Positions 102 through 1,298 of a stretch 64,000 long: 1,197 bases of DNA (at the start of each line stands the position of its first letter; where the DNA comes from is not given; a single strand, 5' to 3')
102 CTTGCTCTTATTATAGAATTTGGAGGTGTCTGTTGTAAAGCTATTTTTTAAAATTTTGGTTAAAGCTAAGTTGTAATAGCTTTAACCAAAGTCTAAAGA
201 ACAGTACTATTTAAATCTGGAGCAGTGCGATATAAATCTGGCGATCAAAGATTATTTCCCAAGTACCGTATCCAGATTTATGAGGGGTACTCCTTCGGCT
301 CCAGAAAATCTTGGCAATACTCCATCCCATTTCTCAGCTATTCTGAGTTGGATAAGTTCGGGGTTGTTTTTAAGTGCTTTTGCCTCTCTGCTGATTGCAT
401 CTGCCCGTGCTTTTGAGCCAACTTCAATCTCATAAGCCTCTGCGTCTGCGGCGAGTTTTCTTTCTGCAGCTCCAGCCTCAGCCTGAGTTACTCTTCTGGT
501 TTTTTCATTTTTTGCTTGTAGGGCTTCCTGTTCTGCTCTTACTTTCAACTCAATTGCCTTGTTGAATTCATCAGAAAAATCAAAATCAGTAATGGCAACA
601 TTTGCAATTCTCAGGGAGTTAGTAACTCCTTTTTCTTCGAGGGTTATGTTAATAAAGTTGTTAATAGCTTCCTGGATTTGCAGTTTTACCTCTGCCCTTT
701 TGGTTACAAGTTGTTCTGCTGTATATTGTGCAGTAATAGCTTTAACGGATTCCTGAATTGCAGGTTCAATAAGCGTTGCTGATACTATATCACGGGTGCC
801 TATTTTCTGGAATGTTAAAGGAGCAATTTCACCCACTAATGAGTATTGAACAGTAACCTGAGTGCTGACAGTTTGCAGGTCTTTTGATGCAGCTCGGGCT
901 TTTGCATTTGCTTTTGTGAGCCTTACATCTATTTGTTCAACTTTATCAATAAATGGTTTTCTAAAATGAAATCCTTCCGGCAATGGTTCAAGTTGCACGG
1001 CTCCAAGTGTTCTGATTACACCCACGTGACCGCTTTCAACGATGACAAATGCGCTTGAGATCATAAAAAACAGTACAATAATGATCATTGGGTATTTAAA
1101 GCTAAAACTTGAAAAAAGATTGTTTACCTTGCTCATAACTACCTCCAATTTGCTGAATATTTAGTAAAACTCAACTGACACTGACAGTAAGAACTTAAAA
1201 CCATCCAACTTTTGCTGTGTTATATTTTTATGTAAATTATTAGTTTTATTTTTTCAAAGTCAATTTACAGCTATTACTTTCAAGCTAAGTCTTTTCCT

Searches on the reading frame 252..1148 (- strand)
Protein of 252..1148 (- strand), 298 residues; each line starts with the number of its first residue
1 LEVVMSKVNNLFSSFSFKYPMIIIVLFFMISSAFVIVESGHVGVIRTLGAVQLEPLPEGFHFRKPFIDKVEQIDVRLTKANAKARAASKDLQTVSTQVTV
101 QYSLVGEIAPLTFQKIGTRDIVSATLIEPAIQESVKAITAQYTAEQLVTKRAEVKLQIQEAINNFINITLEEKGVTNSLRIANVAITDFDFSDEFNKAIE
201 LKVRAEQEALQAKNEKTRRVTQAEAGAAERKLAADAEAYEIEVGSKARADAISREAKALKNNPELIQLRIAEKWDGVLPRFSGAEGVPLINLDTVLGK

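Call 65: search_protein_families(library=pfam, alignment_id=A2, max_evalue=0.00001)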
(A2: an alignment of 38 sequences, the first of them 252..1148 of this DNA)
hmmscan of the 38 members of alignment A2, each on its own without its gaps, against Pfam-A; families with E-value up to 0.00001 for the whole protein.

A. member 1, window:252-1148:- (298 aa): 1 family
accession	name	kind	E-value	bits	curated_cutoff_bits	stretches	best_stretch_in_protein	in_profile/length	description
PF01145.31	Band_7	-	5.4e-25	88.9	23.6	1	36-215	2-171/176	SPFH domain / Band 7 family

B. families by the number of members that match (of 38 scanned): 72 families (the first 25 are shown)
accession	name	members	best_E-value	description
PF00005.33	ABC_tran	4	2.1e-39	ABC transporter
PF02384.22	N6_Mtase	2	3.3e-100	N-6 DNA Methylase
PF00664.28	ABC_membrane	2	7.5e-48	ABC transporter transmembrane region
PF01578.25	Cytochrom_C_asm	2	7.3e-38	Cytochrome C assembly protein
PF00528.27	BPD_transp_1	2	1e-19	Binding-protein-dependent transport system inner membrane component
PF13304.12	AAA_21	2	2.1e-14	AAA domain, putative AbiEii toxin, Type IV TA system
PF04551.19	GcpE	1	3.9e-151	GcpE protein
PF00285.26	Citrate_synt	1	1.8e-142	Citrate synthase, C-terminal domain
PF00456.26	Transketolase_N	1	2.3e-137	Transketolase, thiamine diphosphate binding domain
PF06418.20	CTP_synth_N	1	3.8e-125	CTP synthase N-terminus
PF05343.19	Peptidase_M42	1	3.2e-86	M42 glutamyl aminopeptidase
PF18135.7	Type_ISP_C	1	9.8e-78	Type ISP C-terminal specificity domain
PF16327.10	CcmF_C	1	3.3e-72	Cytochrome c-type biogenesis protein CcmF C-terminal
PF01725.21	Ham1p_like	1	1.3e-68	Ham1 family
PF12002.13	MgsA_C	1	3e-68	MgsA AAA+ ATPase C terminal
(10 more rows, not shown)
